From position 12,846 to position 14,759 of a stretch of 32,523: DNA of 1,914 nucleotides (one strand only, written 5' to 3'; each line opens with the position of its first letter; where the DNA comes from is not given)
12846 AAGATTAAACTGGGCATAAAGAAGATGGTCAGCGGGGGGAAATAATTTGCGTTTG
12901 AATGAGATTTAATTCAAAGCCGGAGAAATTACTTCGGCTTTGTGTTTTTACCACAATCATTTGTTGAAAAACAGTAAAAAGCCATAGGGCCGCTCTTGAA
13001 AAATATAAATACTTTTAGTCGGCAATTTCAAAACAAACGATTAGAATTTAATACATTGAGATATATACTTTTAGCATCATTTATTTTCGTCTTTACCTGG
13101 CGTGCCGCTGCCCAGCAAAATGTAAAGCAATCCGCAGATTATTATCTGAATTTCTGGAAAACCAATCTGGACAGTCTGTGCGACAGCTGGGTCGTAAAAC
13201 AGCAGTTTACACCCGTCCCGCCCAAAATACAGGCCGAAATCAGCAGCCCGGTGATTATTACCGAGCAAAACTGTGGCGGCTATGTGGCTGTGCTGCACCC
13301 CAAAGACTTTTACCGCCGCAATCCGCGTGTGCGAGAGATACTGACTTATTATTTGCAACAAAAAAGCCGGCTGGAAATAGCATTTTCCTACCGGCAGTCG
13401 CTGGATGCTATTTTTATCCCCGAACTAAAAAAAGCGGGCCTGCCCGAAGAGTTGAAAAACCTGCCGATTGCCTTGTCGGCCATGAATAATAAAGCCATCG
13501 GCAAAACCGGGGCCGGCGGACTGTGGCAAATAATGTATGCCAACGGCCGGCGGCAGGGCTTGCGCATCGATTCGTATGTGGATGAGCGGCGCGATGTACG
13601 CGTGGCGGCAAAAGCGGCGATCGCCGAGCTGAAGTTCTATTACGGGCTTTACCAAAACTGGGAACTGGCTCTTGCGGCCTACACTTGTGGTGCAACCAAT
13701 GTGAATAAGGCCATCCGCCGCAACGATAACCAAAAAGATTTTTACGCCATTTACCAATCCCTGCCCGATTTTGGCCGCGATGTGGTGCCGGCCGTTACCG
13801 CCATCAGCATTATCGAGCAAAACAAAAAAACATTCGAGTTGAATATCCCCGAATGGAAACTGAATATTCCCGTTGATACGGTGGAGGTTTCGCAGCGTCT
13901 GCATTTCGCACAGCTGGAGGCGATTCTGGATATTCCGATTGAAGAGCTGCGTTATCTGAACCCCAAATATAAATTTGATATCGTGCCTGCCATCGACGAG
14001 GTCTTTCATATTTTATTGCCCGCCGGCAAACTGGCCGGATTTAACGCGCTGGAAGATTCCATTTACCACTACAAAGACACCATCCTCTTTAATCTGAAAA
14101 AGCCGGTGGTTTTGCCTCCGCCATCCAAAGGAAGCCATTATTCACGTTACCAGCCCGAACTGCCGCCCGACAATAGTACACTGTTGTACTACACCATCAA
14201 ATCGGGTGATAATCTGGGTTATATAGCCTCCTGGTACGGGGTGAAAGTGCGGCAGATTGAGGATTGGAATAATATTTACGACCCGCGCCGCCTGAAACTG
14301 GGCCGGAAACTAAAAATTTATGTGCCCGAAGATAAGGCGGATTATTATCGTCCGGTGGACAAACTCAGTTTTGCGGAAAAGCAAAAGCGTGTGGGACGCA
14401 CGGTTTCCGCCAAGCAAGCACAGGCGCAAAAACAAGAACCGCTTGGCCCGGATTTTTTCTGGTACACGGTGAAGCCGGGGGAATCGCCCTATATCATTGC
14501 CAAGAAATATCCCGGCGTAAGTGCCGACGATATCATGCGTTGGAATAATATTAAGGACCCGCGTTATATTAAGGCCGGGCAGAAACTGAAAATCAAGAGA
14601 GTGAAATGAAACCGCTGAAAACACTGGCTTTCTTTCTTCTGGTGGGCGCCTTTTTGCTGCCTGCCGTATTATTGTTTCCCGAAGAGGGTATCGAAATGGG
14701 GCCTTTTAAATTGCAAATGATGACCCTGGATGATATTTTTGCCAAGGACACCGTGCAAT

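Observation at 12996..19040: Four translationally coupled genes: LysM/lytic-transglycosylase-like protein, two SGNH paralogs and an MBOAT acyltransferase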

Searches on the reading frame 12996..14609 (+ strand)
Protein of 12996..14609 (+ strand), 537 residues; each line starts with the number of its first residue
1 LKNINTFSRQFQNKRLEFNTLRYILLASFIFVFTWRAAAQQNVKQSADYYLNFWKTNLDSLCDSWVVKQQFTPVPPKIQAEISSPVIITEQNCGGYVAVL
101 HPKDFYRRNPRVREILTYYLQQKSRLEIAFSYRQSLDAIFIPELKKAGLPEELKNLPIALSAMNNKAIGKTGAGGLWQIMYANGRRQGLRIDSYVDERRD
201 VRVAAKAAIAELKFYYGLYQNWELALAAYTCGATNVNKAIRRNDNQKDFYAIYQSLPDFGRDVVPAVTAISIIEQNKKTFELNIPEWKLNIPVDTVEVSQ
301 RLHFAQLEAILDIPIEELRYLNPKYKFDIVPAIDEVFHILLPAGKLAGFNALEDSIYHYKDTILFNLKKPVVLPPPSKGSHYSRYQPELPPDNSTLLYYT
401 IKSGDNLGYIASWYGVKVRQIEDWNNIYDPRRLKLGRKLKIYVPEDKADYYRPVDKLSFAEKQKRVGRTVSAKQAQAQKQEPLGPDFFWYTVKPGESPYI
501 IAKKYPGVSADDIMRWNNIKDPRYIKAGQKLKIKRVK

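Call 4: search_protein_families(library=pfam, proteins=[window:12996-14609:+], max_evalue=0.01)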
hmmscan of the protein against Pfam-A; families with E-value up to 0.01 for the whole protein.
window:12996-14609:+ (537 aa): 4 families
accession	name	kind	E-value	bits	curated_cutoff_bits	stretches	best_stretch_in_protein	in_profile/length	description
PF01476.26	LysM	-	1.6e-28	98.8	20.9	2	490-534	1-43/43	LysM domain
PF01464.25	SLT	-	9.7e-20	70.7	21.3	1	139-248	3-113/117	Transglycosylase SLT domain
PF23472.1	LysM2_CERK1_LYK3_4_5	-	0.0035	17.7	27.4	0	490-533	8-53/56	LYK3/4/5 LysM2 domain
PF23473.1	LysM3_LYK4_5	-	0.0036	17.8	29.3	0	396-427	2-33/48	LYK4/5 LysM3 domain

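Call 5: search_protein_families(library=ncbifam, proteins=[window:12996-14609:+], max_evalue=0.01)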
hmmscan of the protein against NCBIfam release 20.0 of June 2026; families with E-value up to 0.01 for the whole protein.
window:12996-14609:+ (537 aa): 12 families
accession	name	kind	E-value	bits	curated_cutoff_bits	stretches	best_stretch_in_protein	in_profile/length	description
NF008050.0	PRK10783.1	equivalog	8.5e-47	159.5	508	3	109-348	77-317/457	murein transglycosylase D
NF040883.1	amid_act_ActS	equivalog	5.5e-12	45.5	375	2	398-447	35-80/242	amidase activator ActS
NF042931.1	SAG1386_EF1546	equivalog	1.2e-09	38.5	80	1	473-534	95-158/158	SAG1386/EF1546 family surface-associated protein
NF047755.1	LIC_10271_M23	exception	3.7e-09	36.6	180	1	489-535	26-71/207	LIC_10271 family cell wall hydrolase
NF050804.1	CellDivDipMCaul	equivalog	9.1e-09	34.6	900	1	399-462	311-374/634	cell division endopeptidase DipM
NF010495.0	PRK13914.1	equivalog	3.1e-08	33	647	1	468-535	179-245/481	invasion associated endopeptidase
NF004974.0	PRK06347.1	equivalog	9.7e-08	31.5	701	0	489-533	549-591/592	1,4-beta-N-acetylmuramoylhydrolase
NF052398.1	Agg_Promo_Fact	equivalog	7.2e-07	29.6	170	1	398-477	30-109/202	aggregation-promoting factor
NF008123.1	PRK10871.1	equivalog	1.5e-06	27.9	311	1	398-462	106-168/365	murein hydrolase activator NlpD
TIGR02899.1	spore_safA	subfamily_domain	1.6e-05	24.7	67.85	0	492-533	1-42/44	SafA/ExsA family spore coat assembly protein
NF047657.1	CellWlHdaseLepto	equivalog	9.9e-05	21.9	400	0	489-535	28-73/221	hypothetical protein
NF008399.0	PRK11198.1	equivalog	0.0029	18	134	0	484-533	92-145/149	peptidoglycan-binding protein LysM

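Call 14: search_solved_structures(query=window:12996-14609:+, max_evalue=0.001, show_alignments=3)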
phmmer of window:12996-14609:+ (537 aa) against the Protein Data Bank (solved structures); distinct sequences matched with E-value up to 0.001: 7.
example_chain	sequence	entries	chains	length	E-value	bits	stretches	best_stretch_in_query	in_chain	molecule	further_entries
8rhe_A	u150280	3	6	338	1.4e-27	99.6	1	104-355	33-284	LysM peptidoglycan-binding domain-containing protein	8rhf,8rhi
2mkx_A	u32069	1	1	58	1.2e-05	27.3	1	395-439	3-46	Autolysin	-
4uz2_A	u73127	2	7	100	2.8e-05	26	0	490-533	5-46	CELL WALL-BINDING ENDOPEPTIDASE-RELATED PROTEIN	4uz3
8i2e_B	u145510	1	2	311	8.9e-05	24.4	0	466-534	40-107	Probable peptidoglycan endopeptidase LytE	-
4xcm_A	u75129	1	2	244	0.00061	21.6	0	490-533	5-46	Cell wall-binding endopeptidase-related protein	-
11ci_A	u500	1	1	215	0.00079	21.2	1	398-443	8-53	Probable cell wall hydrolase LytN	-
4s3k_A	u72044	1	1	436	0.00091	21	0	490-533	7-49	Spore germination protein YaaH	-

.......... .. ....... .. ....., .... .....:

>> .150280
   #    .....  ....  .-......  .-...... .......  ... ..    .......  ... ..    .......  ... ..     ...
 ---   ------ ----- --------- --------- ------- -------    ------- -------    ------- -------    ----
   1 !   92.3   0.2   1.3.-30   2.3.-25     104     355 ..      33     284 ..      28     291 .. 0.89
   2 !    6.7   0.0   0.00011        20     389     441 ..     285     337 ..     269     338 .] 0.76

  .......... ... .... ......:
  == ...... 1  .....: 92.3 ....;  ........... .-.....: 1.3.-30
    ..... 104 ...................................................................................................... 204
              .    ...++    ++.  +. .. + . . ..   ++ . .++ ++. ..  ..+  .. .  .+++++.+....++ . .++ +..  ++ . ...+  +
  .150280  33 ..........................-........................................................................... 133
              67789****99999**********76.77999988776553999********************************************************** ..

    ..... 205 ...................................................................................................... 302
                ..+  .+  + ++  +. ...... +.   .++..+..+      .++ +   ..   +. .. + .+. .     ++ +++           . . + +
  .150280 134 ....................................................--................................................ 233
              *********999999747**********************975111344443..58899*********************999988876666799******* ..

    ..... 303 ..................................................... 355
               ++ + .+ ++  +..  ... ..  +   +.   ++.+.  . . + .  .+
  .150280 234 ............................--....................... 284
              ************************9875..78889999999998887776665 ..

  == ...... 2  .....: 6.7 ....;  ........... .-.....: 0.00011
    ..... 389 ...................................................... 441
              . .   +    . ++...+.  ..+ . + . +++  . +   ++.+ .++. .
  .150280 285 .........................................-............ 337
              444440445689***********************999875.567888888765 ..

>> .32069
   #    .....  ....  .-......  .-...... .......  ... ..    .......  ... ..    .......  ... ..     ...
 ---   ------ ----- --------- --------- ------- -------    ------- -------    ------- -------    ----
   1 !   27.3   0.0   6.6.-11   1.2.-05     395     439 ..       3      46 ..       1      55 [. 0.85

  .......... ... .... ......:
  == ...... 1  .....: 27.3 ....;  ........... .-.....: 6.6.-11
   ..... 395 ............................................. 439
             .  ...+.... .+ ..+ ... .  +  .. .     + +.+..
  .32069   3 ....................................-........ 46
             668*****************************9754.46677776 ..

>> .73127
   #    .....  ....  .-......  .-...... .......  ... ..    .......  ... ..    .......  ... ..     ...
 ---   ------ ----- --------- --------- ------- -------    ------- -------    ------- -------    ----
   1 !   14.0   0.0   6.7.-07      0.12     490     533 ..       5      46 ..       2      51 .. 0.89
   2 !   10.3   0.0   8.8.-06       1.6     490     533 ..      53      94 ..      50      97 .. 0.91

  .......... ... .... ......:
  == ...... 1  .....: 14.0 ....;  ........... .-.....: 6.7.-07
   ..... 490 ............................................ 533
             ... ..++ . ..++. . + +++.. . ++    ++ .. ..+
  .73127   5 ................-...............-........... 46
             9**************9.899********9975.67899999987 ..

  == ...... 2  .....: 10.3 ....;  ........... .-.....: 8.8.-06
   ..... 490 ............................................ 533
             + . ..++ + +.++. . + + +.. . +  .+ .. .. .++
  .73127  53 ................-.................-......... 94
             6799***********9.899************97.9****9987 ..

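Call 15: find_homologous_proteins(query=window:12996-14609:+, max_evalue=1e-10)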
Query window:12996-14609:+ (537 aa): 1598 proteins with E <= 1e-10 among 8000 candidates; the best 120 are listed.
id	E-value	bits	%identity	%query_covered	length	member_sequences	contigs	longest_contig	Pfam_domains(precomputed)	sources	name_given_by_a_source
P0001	0.0e+0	1231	100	100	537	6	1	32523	PF01476.27,PF01464.26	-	-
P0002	0.0e+0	1027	86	95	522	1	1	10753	PF01476.27,PF01464.26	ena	-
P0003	4.3e-236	803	67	96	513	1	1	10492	PF01476.27,PF01464.26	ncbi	-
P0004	4.3e-235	799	67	96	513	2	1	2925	PF01476.27,PF01464.26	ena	-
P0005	8.5e-228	775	66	96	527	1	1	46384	PF01476.27,PF23472.2,PF01464.26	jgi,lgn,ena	-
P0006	1.4e-219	748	65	97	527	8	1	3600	PF01476.27,PF23472.2,PF01464.26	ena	-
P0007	1.7e-218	745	63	96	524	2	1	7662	PF01476.27,PF01464.26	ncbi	-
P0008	5.1e-217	740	64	96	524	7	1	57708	PF01476.27,PF01464.26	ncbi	-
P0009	8.2e-217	739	63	96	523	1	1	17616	PF01476.27,PF01464.26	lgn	-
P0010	2.8e-213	727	63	96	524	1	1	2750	PF01476.27,PF01464.26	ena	-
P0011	4.1e-212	724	61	96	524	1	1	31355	PF01476.27,PF01464.26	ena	-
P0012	4.7e-212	723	63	96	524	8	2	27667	PF01476.27,PF01464.26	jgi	jgi:membrane-bound lytic murein transglycosylase D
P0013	2.9e-211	721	62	96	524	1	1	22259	PF01476.27,PF01464.26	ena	-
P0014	3.0e-208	711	63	93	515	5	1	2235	PF01476.27,PF01464.26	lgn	-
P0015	3.6e-208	711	64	91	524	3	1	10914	PF01476.27,PF23472.2,PF01464.26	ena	-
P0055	5.1e-100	354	39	96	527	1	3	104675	PF01476.27,PF01464.26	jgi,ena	jgi:membrane-bound lytic murein transglycosylase D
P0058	5.2e-98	347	41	96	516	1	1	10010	PF01476.27,PF01464.26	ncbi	-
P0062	2.1e-96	342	39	95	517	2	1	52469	PF01476.27,PF01464.26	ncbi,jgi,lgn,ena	-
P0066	1.5e-95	339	38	96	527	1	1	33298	PF01476.27,PF01464.26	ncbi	-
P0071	1.7e-94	335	42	80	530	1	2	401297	PF01476.27,PF23473.2,PF01464.26,PF23577.2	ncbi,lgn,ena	-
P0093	1.7e-92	329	39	90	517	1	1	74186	PF01476.27,PF01464.26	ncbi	-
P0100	3.3e-92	328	39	89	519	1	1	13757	PF01476.27,PF01464.26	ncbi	-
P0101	3.8e-92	328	36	98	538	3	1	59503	PF01476.27,PF01464.26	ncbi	-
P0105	5.9e-92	327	41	80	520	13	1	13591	PF01476.27,PF01464.26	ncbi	ncbi:lytic transglycosylase domain-containing protein [Salinivirga cyanobacteriivorans]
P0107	8.0e-92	327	38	90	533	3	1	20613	PF01476.27,PF01464.26,PF23577.2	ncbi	-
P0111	3.1e-91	325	41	80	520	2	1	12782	PF01476.27,PF01464.26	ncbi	-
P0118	7.9e-91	323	36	89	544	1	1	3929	PF01476.27,PF01464.26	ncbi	-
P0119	8.9e-91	323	37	90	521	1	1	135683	PF01476.27,PF01464.26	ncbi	-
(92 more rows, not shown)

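Call 48: find_encoding_contigs(protein=P0105, flank=9000, max_places=3)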
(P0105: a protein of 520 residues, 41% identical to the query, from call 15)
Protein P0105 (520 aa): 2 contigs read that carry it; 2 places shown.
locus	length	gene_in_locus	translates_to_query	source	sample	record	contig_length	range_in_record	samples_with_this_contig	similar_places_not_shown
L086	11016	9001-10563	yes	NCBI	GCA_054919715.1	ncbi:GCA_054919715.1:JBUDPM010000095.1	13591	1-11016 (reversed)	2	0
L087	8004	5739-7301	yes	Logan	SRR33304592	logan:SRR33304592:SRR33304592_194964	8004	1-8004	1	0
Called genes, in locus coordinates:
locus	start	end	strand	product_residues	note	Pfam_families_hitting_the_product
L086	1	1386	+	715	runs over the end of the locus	PF17874:TPR_MalT, PF00515:TPR_1 (faint), PF07719:TPR_2 (faint), PF13424:TPR_12, PF12862:ANAPC5 (weak), PF13424:TPR_12 (weak), PF07228:SpoIIE, PF00072:Response_reg, +3 more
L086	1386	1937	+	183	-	-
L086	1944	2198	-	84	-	PF03692:CxxCxxCC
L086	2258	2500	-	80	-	PF01910:Thiamine_BP (weak)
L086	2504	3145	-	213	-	PF01209:Ubie_methyltran, PF03848:TehB (weak), PF05219:DREV (weak), PF13489:Methyltransf_23, PF08241:Methyltransf_11, PF08242:Methyltransf_12, PF13649:Methyltransf_25, PF13847:Methyltransf_31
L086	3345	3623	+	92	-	PF02617:ClpS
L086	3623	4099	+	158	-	PF24961:NfeD_membrane (weak), PF01957:NfeD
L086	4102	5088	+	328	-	PF12127:FloA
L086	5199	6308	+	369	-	PF22020:RlmL_1st, PF02926:THUMP, PF01170:UPF0020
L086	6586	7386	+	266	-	PF00142:Fer4_NifH (weak), PF01656:CbiA, PF02374:ArsA_ATPase, PF06564:CBP_BcsQ, PF09140:MipZ, PF10609:ParA (weak), PF13614:AAA_31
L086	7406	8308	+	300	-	PF02195:ParB_N, PF17762:HTH_ParB, PF23552:ParB_C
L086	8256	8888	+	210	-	PF18935:DUF5683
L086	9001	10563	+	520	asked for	PF01464:SLT, PF01476:LysM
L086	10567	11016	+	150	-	?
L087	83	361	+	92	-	PF02617:ClpS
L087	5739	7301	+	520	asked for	PF01464:SLT, PF01476:LysM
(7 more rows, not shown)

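Call 51: find_encoding_contigs(protein=P0055, flank=8000, max_places=2)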
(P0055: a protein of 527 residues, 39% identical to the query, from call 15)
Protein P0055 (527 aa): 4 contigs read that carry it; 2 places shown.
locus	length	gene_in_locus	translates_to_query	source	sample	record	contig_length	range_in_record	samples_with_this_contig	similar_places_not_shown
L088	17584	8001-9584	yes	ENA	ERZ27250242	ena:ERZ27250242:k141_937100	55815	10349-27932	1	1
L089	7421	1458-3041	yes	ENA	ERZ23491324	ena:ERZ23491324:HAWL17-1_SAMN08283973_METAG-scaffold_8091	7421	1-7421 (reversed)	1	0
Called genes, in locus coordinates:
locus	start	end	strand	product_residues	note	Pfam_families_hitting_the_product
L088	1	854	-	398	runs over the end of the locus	PF02441:Flavoprotein, PF04127:DFP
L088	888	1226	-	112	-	PF01192:RNA_pol_Rpb6 (weak)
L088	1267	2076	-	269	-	PF13525:YfiO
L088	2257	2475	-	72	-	-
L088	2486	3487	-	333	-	PF00005:ABC_tran, PF02463:SMC_N, PF13304:AAA_21 (faint)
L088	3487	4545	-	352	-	PF01032:FecCD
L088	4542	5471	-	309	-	PF00781:DAGK_cat, PF19279:YegS_C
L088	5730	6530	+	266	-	PF00142:Fer4_NifH (weak), PF01656:CbiA, PF02374:ArsA_ATPase (weak), PF06564:CBP_BcsQ, PF09140:MipZ, PF10609:ParA, PF13614:AAA_31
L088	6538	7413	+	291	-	PF02195:ParB_N, PF17762:HTH_ParB, PF23552:ParB_C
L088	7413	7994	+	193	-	PF18935:DUF5683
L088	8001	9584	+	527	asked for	PF01464:SLT, PF01476:LysM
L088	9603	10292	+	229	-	PF00149:Metallophos, PF12850:Metallophos_2 (weak)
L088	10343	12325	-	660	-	PF13600:DUF4140, PF13598:DUF4139, PF13620:CarboxypepD_reg, PF13715:CarbopepD_reg_2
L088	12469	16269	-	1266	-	PF17957:Big_7 (faint)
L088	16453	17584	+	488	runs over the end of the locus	PF18962:Por_Secre_tail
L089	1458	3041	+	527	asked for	PF01464:SLT, PF01476:LysM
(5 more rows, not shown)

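Call 52: find_encoding_contigs(protein=P0071, flank=8000, max_places=2)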
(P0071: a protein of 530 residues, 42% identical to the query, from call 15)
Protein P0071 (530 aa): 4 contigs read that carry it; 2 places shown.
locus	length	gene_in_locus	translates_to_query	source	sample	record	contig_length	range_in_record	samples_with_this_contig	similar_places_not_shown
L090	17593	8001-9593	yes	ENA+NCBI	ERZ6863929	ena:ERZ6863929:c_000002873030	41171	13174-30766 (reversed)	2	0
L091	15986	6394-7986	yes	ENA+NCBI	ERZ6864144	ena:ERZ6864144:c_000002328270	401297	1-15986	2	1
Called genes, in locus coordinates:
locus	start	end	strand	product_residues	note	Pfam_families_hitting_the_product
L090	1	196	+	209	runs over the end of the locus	-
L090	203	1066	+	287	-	PF12864:DUF3822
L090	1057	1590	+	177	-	PF03602:Cons_hypoth95, PF05175:MTS (weak), PF09445:Methyltransf_15 (weak), PF13847:Methyltransf_31, PF13649:Methyltransf_25 (weak)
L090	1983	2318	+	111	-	-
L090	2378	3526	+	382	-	PF08269:dCache_2 (weak), PF17200:sCache_2, PF00015:MCPsignal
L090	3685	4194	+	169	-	-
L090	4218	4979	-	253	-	PF00535:Glycos_transf_2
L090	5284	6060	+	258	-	PF00142:Fer4_NifH, PF01656:CbiA, PF02374:ArsA_ATPase, PF06564:CBP_BcsQ, PF09140:MipZ, PF10609:ParA, PF13614:AAA_31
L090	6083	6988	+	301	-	PF02195:ParB_N, PF17762:HTH_ParB, PF23552:ParB_C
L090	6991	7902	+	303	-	PF18935:DUF5683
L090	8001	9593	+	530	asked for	PF01464:SLT, PF23577:LysM_RLK (faint), PF01476:LysM, PF23473:LysM3_LYK4_5 (faint), PF01476:LysM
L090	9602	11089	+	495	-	PF13472:Lipase_GDSL_2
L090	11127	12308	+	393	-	PF00657:Lipase_GDSL, PF13472:Lipase_GDSL_2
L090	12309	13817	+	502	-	PF03062:MBOAT, PF13813:MBOAT_2 (weak)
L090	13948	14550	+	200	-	PF00106:adh_short, PF01370:Epimerase (weak), PF13561:adh_short_C2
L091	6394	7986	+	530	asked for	PF01464:SLT, PF23577:LysM_RLK (faint), PF01476:LysM, PF23473:LysM3_LYK4_5 (faint), PF01476:LysM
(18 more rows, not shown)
